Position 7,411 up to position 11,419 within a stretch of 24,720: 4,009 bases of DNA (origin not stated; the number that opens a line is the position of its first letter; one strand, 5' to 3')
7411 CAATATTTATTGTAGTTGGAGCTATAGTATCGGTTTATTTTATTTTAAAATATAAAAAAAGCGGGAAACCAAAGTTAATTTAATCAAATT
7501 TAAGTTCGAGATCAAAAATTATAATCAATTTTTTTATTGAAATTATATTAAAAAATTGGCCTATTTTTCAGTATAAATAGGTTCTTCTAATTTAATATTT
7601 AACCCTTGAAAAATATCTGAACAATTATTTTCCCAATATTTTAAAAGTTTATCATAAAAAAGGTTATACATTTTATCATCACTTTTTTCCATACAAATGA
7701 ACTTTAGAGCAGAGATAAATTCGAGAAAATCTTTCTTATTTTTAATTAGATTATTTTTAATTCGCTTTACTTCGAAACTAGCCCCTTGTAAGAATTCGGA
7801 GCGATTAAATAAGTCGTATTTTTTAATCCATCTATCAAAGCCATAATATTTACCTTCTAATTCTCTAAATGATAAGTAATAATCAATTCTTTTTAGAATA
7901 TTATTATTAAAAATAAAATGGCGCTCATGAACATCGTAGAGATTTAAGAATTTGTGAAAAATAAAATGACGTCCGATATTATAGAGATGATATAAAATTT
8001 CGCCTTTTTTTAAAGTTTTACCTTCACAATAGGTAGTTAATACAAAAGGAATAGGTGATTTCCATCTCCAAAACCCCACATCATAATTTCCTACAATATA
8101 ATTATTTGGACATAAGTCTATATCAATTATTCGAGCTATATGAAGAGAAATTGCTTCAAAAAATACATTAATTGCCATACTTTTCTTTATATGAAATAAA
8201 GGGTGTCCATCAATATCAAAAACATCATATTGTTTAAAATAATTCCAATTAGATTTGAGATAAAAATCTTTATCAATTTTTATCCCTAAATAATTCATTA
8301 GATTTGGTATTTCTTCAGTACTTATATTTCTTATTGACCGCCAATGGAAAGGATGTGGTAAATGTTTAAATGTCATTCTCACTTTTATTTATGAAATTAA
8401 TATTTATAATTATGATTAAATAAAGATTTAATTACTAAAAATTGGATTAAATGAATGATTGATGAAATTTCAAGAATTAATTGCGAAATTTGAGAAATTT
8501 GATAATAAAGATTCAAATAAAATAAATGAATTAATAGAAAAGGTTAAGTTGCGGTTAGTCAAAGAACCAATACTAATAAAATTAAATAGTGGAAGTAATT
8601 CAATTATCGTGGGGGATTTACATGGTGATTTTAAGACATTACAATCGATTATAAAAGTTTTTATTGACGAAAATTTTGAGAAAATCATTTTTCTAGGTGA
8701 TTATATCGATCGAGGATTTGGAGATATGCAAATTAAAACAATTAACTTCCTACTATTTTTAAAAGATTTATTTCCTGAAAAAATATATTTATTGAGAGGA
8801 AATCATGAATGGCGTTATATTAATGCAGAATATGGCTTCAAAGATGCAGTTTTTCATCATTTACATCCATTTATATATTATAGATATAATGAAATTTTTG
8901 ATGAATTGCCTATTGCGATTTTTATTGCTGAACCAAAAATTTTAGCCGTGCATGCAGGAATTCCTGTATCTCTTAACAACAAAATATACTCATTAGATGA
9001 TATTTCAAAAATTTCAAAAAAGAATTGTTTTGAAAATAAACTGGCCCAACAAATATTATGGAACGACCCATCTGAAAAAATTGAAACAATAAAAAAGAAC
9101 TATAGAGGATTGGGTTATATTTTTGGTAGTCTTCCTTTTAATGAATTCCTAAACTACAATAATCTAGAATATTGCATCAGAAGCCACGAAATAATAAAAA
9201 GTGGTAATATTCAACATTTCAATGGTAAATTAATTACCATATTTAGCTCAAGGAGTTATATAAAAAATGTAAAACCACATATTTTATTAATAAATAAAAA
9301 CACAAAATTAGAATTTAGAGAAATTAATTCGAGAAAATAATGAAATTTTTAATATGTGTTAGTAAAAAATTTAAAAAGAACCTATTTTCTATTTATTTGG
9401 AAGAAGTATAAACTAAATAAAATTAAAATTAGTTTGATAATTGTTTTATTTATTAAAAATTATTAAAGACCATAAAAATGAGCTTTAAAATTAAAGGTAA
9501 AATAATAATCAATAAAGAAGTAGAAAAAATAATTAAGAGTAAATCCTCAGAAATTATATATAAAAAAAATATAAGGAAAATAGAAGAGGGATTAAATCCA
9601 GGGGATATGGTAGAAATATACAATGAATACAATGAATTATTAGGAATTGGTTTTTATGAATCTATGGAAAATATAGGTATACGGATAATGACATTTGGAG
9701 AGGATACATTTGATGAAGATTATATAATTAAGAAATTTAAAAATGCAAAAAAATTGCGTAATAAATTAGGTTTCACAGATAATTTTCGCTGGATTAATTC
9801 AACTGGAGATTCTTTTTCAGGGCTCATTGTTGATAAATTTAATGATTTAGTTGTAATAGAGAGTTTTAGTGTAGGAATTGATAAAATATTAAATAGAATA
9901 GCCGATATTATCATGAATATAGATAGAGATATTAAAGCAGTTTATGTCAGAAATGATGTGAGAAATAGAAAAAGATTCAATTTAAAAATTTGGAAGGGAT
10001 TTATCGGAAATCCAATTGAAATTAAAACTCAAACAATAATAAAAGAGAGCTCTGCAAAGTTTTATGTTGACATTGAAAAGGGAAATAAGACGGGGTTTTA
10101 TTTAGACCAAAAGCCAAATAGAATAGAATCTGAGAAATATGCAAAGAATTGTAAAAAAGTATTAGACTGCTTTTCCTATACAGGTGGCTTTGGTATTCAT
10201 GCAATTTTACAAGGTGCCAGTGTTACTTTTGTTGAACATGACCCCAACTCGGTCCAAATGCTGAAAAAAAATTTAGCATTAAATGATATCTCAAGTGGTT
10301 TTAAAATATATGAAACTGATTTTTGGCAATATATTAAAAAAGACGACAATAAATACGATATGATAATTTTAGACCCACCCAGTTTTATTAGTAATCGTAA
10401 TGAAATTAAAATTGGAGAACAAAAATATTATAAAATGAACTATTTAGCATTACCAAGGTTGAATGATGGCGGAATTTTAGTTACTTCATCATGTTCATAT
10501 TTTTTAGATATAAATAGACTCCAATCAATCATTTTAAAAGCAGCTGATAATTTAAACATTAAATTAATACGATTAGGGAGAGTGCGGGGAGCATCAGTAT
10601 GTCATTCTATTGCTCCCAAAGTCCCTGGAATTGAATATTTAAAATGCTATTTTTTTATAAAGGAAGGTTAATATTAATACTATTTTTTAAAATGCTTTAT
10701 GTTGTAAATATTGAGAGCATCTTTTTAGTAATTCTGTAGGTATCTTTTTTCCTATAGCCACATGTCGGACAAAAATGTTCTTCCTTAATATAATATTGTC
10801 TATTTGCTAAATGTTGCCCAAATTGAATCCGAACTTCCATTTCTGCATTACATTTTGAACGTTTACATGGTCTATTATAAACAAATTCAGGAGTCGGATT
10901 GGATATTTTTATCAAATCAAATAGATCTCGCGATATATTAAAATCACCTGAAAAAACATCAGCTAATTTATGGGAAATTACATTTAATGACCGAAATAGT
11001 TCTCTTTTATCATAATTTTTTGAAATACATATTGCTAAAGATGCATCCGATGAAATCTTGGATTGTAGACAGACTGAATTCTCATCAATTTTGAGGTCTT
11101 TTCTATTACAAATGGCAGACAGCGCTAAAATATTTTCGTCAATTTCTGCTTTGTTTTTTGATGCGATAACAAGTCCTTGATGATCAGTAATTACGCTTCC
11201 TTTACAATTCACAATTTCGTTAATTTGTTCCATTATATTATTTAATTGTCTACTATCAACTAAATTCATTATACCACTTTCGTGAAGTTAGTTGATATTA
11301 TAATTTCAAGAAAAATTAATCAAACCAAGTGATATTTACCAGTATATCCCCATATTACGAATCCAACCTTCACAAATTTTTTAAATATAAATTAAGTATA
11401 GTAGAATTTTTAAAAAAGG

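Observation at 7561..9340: Head-to-head atypical kinase / eukaryote-like PPP phosphatase: candidate writer-eraser module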

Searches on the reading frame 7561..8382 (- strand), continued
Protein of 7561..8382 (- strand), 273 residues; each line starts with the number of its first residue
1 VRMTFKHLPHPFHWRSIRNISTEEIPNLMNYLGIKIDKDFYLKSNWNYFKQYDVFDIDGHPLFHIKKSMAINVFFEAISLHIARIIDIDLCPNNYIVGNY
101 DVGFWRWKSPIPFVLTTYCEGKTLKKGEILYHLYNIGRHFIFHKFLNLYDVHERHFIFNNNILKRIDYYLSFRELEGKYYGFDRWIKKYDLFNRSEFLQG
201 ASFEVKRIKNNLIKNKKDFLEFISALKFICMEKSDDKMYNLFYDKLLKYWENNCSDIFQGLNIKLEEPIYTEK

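Call 66: find_homologous_proteins(query=A2, max_evalue=0.01)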
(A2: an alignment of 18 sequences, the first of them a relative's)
Query A2 (18 sequences) (271 aa, profile of the alignment): 13 proteins with E <= 0.01 among 3520 candidates. Only proteins of 129 to 536 residues were searched: fused or split forms outside these lengths cannot appear, so this answer is no evidence that the protein stands alone or is whole; lengths 'longer' or 'shorter' looks for them.
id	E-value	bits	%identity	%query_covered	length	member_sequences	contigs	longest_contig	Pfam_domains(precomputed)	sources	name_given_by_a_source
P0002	2.1e-99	350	71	99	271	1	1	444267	-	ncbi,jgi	ncbi:MAG: hypothetical protein ACTSPY_09915 [Candidatus Helarchaeota archaeon]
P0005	9.7e-98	345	58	94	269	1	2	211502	-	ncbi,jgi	ncbi:MAG: hypothetical protein ACTSRS_00130 [Candidatus Helarchaeota archaeon]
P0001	3.8e-96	340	100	100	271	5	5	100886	-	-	-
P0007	1.0e-95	338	57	96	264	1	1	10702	-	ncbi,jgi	ncbi:MAG: hypothetical protein ACTSQI_16165 [Candidatus Helarchaeota archaeon]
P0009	3.9e-95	336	57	95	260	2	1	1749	-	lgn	-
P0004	3.4e-94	333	59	97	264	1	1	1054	-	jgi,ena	-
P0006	1.0e-92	328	58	96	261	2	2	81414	-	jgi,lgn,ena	jgi:hypothetical protein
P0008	3.4e-92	327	55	97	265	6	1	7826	-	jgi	-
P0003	4.9e-91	323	66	97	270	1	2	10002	-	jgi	jgi:hypothetical protein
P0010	1.5e-90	321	52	98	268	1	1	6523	-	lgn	-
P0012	3.9e-66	241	56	70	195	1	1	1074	-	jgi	jgi:hypothetical protein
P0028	6.5e-47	178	27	70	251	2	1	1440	-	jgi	-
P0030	4.1e-46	176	43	14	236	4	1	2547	-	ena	-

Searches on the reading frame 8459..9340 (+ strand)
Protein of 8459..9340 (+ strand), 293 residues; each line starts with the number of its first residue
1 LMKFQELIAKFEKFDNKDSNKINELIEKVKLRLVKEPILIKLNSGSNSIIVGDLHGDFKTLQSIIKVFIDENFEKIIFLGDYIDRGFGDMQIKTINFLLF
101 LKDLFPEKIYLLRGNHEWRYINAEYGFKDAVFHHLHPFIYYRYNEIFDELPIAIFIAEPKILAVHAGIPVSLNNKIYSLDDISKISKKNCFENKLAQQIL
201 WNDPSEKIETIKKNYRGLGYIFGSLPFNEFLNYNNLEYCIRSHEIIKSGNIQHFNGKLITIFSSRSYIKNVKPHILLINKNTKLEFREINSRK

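Call 3: search_protein_families(library=pfam, proteins=[window:8459-9340:+], max_evalue=1)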
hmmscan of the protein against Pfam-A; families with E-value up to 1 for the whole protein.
window:8459-9340:+ (293 aa): 3 families
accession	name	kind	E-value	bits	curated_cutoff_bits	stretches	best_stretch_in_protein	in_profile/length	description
PF00149.33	Metallophos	-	4.8e-26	92.8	21.5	1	49-244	4-188/191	Calcineurin-like phosphoesterase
PF12850.12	Metallophos_2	-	0.0084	16.6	27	1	49-120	4-60/154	Calcineurin-like phosphoesterase superfamily domain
PF12206.14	DUF3599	-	0.078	13.6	25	1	161-247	21-104/116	Domain of unknown function (DUF3599)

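Call 4: search_protein_families(library=ncbifam, proteins=[window:8459-9340:+], max_evalue=1)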
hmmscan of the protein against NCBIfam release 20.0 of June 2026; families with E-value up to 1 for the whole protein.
window:8459-9340:+ (293 aa): 6 families
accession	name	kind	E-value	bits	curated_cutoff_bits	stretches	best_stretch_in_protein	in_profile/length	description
NF001204.0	PRK00166.1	equivalog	1.7e-07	30.8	176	1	49-173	4-128/276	symmetrical bis(5'-nucleosyl)-tetraphosphatase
NF008516.0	PRK11439.1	equivalog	0.0016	18.4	326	1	49-125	20-89/218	protein-serine/threonine phosphatase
NF006988.0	PRK09453.1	equivalog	0.0026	17.6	117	1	49-86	4-41/183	phosphodiesterase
TIGR04123.1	P_estr_lig_assc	hypoth_equivalog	0.0042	16.5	150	1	59-128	51-121/207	ligase-associated DNA damage response endonuclease PdeM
NF007425.0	PRK09968.1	equivalog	0.0062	16.2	332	1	50-93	19-63/218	protein-serine/threonine phosphatase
TIGR00619.1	sbcd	subfamily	0.04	13.7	77.65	1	59-117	26-86/252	exonuclease subunit SbcD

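Call 5: search_solved_structures(query=window:8459-9340:+, max_evalue=0.001, show_alignments=2)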
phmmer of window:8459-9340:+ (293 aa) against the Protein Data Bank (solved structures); distinct sequences matched with E-value up to 0.001: 93 (the best 60 are shown).
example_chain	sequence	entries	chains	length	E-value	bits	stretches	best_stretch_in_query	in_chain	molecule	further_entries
9b9g_I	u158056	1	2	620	6.4e-37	130.8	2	45-290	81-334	Protein phosphatase 3 catalytic subunit alpha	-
8pq7_A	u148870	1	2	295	2.6e-34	122.3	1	23-268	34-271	Serine/threonine-protein phosphatase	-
8a8f_A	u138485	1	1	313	3.5e-34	121.9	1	18-268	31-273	Serine/threonine-protein phosphatase PP1-2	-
7qwj_A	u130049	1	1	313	3.5e-34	121.9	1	18-268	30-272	Serine/threonine-protein phosphatase PP1-2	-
7n6g_4D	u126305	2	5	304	3.7e-33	118.5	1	22-268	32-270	FAP15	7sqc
1s70_A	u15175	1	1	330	3e-32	115.5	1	31-268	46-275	Serine/threonine protein phosphatase PP1-beta (or delta) catalytic subunit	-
5jpe_A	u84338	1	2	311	3e-32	115.5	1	34-268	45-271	Serine/threonine-protein phosphatase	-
5jpf_A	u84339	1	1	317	4.2e-32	115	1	34-268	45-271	Serine/threonine-protein phosphatase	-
5zt0_A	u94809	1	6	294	7.1e-32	114.3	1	19-268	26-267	Serine/threonine-protein phosphatase PP1-alpha catalytic subunit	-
7txh_C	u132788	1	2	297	7.4e-32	114.2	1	19-268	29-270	Serine/threonine-protein phosphatase PP1-alpha catalytic subunit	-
3e7a_A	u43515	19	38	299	7.5e-32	114.2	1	19-268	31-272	Serine/threonine-protein phosphatase PP1-alpha catalytic subunit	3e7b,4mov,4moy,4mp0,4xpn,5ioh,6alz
7t0y_A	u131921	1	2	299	7.5e-32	114.2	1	19-268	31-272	Serine/threonine-protein phosphatase PP1-alpha catalytic subunit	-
3n5u_A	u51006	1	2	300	7.6e-32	114.2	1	19-268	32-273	Serine/threonine-protein phosphatase PP1-alpha catalytic subunit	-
6obn_A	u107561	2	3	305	8e-32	114.1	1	19-268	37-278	Serine/threonine-protein phosphatase PP1-alpha catalytic subunit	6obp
3v4y_A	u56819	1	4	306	8.1e-32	114.1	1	19-268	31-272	Serine/threonine-protein phosphatase PP1-alpha catalytic subunit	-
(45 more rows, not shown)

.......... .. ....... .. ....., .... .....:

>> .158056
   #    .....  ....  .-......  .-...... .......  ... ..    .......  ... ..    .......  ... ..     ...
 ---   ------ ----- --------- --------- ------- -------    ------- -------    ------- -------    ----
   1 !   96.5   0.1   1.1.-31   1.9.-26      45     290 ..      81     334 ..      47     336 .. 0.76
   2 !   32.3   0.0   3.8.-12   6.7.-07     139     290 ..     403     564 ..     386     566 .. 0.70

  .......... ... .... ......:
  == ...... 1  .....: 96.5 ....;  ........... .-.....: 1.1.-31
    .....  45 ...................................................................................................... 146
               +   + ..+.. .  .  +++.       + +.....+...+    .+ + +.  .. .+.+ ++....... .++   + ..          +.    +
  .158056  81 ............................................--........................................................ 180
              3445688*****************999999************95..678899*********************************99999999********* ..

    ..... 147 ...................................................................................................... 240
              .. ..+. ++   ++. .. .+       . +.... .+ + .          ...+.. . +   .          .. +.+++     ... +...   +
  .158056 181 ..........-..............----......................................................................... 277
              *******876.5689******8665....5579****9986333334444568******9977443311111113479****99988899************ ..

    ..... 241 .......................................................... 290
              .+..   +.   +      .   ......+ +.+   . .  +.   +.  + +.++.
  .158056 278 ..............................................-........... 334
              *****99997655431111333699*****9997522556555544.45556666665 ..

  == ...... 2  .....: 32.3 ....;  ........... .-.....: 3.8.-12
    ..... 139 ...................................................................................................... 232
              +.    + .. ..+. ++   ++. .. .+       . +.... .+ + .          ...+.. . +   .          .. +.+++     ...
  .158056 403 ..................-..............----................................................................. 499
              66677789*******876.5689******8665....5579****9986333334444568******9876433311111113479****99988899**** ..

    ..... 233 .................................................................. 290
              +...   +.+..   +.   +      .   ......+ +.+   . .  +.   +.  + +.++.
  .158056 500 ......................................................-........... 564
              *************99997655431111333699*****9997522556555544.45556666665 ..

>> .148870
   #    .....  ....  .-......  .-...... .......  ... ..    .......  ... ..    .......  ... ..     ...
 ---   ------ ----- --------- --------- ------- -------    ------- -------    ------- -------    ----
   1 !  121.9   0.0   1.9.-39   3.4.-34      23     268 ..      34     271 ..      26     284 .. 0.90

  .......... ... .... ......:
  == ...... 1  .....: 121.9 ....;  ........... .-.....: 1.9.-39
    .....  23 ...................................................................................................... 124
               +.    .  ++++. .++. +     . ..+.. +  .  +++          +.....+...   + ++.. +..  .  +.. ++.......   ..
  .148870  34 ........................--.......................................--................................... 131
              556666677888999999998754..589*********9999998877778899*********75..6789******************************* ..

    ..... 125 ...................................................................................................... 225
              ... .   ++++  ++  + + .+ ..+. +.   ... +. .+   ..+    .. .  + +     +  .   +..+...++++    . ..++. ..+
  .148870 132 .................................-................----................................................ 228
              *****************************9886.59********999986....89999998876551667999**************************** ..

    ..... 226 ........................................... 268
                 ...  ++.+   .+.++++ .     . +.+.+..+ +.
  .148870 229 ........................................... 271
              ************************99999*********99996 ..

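Call 45: search_protein_families(library=padloc, proteins=[window:8462-9340:+], max_evalue=1)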
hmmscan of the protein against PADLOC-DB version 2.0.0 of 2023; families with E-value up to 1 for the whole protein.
window:8462-9340:+ (292 aa): 0 families

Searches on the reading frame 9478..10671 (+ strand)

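Call 3: search_protein_families(library=pfam, proteins=[window:9478-10671:+], max_evalue=1)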
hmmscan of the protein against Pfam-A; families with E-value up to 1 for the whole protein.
window:9478-10671:+ (397 aa): 13 families
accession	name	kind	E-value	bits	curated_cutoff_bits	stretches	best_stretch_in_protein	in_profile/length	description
PF10672.15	Methyltrans_SAM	-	4.8e-13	49.5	27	1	181-307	81-210/286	S-adenosylmethionine-dependent methyltransferase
PF03602.21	Cons_hypoth95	-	1.7e-10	41.3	24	1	225-301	42-122/182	Conserved hypothetical protein 95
PF02475.24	TRM5-TYW2_MTfase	-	2.4e-09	37.8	28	1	186-301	1-113/164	TRM5/TYW2 methyltransferase domain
PF17785.7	PUA_3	-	4.6e-09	36.4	22.6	1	9-73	1-64/64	PUA-like domain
PF05175.20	MTS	-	3.2e-06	27.3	23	1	226-314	33-120/170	Methyltransferase small domain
PF01472.26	PUA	-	2.3e-05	24.7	24.8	1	7-60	1-52/74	PUA domain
PF09445.16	Methyltransf_15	-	2.6e-05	24.3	22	1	226-301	2-80/165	RNA cap guanine-N2 methyltransferase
PF03657.19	UPF0113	-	0.00041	21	23.8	1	27-64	18-55/73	UPF0113 PUA domain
PF02005.22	TRM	-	0.00043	20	27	1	146-300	26-128/376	N2,N2-dimethylguanosine tRNA methyltransferase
PF01564.23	Spermine_synth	-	0.00082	19.4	22.9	1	248-351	44-145/186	Spermine/spermidine synthase domain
PF06325.19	PrmA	-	0.029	14.3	22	1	219-297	156-231/296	Ribosomal protein L11 methyltransferase (PrmA)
PF17029.10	DUF5100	-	0.059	13.7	27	0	11-46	63-98/125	Domain of unknown function (DUF5100)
PF13049.11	DUF3910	-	0.22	12.4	37.8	0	344-373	36-65/95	Protein of unknown function (DUF3910)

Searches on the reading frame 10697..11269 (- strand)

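Call 3: search_protein_families(library=pfam, proteins=[window:10697-11269:-], max_evalue=1)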
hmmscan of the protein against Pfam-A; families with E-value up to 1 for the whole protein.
window:10697-11269:- (190 aa): 3 families
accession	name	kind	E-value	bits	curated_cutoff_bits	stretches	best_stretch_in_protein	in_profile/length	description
PF16672.11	LAMTOR5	-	0.00054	20.5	27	1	7-71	3-70/88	Ragulator complex protein LAMTOR5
PF05651.19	Diacid_rec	-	0.0083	16.3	23.6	1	10-68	7-65/134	Putative sugar diacid recognition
PF17203.10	sCache_3_2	-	0.28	11.7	28.4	1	6-47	37-78/140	Single cache domain 3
